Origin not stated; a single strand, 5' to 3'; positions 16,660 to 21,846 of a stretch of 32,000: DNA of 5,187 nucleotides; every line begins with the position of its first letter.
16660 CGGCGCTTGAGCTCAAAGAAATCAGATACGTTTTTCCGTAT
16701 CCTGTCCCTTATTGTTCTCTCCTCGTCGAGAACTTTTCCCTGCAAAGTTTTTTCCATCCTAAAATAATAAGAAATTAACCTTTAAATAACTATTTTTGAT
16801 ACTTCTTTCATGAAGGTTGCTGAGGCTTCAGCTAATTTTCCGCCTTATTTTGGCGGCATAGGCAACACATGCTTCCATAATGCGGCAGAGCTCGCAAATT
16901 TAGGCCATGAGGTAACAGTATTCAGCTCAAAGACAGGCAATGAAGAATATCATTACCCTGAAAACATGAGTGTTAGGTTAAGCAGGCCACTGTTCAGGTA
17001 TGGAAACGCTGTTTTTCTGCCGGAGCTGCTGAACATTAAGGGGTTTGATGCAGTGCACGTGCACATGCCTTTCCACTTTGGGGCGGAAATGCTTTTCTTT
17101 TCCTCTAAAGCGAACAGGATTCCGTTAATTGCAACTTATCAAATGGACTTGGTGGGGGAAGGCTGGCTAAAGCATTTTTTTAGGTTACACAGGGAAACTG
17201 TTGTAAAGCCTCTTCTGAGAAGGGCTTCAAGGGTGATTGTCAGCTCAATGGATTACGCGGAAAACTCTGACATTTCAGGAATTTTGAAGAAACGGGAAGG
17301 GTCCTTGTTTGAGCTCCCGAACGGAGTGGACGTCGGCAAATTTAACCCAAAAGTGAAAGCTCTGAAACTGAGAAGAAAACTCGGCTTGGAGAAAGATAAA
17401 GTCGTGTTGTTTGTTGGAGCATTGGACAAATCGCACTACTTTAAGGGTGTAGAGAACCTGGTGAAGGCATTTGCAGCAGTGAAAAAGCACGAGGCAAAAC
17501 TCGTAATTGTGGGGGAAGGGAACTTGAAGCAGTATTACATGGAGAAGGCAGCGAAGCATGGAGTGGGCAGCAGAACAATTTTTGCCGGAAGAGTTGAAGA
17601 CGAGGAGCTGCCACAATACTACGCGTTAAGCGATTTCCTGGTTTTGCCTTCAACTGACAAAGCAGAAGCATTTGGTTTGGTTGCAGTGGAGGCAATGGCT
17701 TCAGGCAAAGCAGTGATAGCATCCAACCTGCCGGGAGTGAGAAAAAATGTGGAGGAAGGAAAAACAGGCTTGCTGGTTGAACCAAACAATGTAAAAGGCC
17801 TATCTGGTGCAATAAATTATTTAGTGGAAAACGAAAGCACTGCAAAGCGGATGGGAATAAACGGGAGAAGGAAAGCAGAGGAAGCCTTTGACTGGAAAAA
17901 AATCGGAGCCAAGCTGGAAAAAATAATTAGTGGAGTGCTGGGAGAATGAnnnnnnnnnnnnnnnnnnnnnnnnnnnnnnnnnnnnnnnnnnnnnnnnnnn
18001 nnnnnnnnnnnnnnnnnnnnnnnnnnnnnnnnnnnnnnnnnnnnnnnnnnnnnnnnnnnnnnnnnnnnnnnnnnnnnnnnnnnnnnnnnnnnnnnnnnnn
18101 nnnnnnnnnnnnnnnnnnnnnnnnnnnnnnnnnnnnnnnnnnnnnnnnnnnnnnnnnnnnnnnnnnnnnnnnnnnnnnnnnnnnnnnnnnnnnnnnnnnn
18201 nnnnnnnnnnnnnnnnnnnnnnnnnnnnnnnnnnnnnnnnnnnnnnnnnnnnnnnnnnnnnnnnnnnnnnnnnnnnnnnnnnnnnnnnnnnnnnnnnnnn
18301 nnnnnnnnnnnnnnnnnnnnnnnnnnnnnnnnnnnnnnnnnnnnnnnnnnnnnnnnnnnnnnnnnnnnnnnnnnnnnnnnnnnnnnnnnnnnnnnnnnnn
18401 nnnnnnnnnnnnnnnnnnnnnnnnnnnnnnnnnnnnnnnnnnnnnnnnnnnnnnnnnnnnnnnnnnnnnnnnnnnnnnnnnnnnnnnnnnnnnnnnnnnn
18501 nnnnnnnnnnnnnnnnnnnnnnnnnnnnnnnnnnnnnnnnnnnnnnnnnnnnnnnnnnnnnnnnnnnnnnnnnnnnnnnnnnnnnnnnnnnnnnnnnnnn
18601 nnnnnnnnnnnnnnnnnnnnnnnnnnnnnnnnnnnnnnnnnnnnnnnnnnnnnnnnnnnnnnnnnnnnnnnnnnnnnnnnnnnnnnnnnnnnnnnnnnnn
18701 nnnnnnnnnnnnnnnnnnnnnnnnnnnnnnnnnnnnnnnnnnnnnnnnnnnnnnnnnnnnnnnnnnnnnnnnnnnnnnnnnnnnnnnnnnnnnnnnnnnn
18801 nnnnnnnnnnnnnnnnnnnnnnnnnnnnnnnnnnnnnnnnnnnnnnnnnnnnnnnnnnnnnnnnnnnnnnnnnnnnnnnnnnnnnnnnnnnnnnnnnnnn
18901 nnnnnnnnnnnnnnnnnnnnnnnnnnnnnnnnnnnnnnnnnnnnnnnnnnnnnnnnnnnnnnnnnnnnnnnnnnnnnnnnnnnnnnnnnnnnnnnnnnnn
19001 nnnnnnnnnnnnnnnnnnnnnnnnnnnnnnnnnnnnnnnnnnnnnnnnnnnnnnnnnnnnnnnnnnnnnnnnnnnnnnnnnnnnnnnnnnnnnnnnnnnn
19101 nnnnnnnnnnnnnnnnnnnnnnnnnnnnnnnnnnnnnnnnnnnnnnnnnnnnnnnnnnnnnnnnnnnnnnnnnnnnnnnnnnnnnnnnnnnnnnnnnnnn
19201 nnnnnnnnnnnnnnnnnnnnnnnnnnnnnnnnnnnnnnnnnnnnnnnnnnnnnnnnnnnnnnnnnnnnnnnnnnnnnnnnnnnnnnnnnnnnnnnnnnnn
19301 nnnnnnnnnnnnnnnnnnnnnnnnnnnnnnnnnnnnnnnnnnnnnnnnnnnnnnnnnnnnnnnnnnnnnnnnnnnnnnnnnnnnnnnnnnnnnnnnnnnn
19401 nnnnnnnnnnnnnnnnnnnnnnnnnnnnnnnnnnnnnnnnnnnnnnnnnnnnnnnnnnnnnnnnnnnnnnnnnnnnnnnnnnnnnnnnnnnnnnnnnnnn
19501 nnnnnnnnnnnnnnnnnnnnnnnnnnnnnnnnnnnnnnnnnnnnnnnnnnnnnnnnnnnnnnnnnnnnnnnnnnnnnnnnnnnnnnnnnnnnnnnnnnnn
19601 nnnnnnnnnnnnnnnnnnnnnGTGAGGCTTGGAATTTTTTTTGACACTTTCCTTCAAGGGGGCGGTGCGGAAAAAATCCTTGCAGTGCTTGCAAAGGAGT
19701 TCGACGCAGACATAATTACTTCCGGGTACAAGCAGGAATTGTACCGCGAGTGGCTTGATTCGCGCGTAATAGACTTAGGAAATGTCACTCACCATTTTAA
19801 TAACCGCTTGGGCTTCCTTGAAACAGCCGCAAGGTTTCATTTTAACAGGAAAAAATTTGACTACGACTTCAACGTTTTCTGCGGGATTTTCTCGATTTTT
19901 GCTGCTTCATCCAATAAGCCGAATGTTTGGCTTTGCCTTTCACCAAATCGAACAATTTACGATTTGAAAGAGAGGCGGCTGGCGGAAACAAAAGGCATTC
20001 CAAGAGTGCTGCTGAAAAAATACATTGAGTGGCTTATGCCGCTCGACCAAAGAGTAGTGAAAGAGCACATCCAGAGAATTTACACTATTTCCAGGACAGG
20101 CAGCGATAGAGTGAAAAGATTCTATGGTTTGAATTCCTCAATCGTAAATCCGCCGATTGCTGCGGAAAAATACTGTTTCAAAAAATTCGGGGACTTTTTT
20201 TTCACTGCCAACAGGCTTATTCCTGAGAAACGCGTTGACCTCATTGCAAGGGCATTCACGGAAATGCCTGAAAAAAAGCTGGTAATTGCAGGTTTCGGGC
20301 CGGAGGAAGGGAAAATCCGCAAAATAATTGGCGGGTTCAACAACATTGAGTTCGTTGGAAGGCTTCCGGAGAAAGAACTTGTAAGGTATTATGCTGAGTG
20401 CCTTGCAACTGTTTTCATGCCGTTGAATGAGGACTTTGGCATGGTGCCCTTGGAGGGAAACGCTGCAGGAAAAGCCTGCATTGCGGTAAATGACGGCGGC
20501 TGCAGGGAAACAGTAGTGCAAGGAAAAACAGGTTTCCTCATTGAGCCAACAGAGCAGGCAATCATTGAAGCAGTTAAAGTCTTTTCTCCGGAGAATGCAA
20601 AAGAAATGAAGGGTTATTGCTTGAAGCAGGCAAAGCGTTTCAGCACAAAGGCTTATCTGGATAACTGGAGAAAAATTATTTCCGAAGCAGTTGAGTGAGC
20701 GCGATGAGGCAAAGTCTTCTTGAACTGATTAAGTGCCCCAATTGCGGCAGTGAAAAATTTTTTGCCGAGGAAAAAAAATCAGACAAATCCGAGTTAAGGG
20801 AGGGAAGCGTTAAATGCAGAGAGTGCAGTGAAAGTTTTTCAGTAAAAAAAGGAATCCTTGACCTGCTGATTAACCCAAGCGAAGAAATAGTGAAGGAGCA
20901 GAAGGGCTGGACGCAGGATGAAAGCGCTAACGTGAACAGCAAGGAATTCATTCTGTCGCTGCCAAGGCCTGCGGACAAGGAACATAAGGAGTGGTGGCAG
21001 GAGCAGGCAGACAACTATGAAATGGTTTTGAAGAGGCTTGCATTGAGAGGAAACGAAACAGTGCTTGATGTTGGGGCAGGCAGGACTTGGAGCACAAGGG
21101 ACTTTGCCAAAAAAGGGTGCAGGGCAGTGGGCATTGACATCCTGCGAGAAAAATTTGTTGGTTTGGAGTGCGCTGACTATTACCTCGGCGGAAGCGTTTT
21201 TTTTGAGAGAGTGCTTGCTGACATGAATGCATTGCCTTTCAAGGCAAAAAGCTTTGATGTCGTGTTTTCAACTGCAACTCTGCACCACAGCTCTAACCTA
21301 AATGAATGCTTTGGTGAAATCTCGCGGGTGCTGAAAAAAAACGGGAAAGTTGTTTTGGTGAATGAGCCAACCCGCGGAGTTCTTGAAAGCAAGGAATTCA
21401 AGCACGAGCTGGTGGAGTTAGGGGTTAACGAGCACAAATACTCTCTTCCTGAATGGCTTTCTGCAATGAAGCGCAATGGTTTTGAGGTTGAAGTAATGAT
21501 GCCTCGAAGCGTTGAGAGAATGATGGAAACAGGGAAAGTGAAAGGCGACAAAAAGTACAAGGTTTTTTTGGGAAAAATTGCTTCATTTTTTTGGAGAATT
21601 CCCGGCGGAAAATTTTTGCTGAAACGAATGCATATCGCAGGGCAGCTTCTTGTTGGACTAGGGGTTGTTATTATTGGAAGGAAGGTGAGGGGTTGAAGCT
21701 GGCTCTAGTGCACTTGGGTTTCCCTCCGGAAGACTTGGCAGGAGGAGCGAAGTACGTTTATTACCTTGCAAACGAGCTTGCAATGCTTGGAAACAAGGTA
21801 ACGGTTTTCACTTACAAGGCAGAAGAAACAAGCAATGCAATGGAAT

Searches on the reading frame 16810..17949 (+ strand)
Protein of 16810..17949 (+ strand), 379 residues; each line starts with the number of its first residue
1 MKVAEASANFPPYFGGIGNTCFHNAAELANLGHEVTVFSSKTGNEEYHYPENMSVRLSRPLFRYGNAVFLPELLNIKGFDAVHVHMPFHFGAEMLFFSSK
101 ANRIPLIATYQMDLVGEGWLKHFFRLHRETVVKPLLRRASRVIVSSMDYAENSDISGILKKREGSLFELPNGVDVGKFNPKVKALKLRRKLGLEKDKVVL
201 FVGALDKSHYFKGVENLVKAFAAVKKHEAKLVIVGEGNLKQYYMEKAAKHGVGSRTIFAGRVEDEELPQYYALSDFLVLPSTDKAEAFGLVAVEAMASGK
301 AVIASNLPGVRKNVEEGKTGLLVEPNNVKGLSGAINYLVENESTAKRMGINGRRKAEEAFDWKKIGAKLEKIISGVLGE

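Call 56: search_protein_families(library=pfam, proteins=[window:16810-17949:+], max_evalue=0.001)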
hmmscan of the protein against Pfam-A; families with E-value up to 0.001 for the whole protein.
window:16810-17949:+ (379 aa): 6 families
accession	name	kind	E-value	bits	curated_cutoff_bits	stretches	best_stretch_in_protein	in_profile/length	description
PF00534.26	Glycos_transf_1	-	4.3e-44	150.5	26.4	1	187-354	5-171/172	Glycosyl transferases group 1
PF13692.12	Glyco_trans_1_4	-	2.4e-35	122.3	27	1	197-341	2-142/142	Glycosyl transferases group 1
PF13439.12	Glyco_transf_4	-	2.2e-15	57.5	28.5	1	14-152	1-147/170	Glycosyltransferase Family 4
PF13579.12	Glyco_trans_4_4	-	4.7e-13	50.2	29.7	1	15-151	1-140/158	Glycosyl transferase 4-like domain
PF20706.3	GT4-conflict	-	3.4e-07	30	26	1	171-317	170-323/385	Family 4 Glycosyltransferase in conflict systems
PF13524.12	Glyco_trans_1_2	-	2.1e-06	28.2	25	1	222-368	7-141/144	Glycosyl transferase-like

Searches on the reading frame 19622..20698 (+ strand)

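Call 56: search_protein_families(library=pfam, proteins=[window:19622-20698:+], max_evalue=0.001)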
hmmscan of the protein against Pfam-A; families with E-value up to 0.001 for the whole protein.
window:19622-20698:+ (358 aa): 2 families
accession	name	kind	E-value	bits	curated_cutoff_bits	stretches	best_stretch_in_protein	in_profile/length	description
PF00534.26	Glycos_transf_1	-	8.2e-26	91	26.4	1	191-322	16-156/172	Glycosyl transferases group 1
PF13692.12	Glyco_trans_1_4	-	2.4e-19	70.5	27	1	197-318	8-136/142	Glycosyl transferases group 1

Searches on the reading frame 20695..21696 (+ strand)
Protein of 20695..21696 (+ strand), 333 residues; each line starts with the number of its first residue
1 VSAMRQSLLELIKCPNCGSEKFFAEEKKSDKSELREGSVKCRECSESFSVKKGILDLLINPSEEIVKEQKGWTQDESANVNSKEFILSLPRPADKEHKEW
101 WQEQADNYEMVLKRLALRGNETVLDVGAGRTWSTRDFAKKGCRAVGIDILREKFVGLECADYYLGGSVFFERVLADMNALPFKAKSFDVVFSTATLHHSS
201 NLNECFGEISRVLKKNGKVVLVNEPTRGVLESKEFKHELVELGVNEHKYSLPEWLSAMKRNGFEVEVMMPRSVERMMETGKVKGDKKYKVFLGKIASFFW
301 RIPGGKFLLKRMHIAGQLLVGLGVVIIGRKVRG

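Call 56: search_protein_families(library=pfam, proteins=[window:20695-21696:+], max_evalue=0.001)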
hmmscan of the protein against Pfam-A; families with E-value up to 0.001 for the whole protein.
window:20695-21696:+ (333 aa): 8 families
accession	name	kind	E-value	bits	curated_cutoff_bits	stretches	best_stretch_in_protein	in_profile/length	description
PF08241.18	Methyltransf_11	-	2.4e-18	67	21.2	1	124-221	1-95/95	Methyltransferase domain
PF13649.12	Methyltransf_25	-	2.3e-13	51.1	27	1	123-217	1-97/97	Methyltransferase domain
PF13847.12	Methyltransf_31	-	1.9e-12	47.5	27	1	118-224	2-112/145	Methyltransferase domain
PF13489.12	Methyltransf_23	-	6.4e-12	46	27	1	111-265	12-161/164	Methyltransferase domain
PF08242.18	Methyltransf_12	-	3e-07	31.5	30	1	124-218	1-97/98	Methyltransferase domain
PF08003.17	Methyltransf_9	-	8.8e-07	28.6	23.8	1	107-222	103-218/315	Protein of unknown function (DUF1698)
PF20922.3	Anamorsin_N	-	0.00014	22.1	27.1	1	166-228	32-93/163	Anamorsin, N-terminal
PF01209.24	Ubie_methyltran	-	0.00053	19.8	20.1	1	111-223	39-153/233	ubiE/COQ5 methyltransferase family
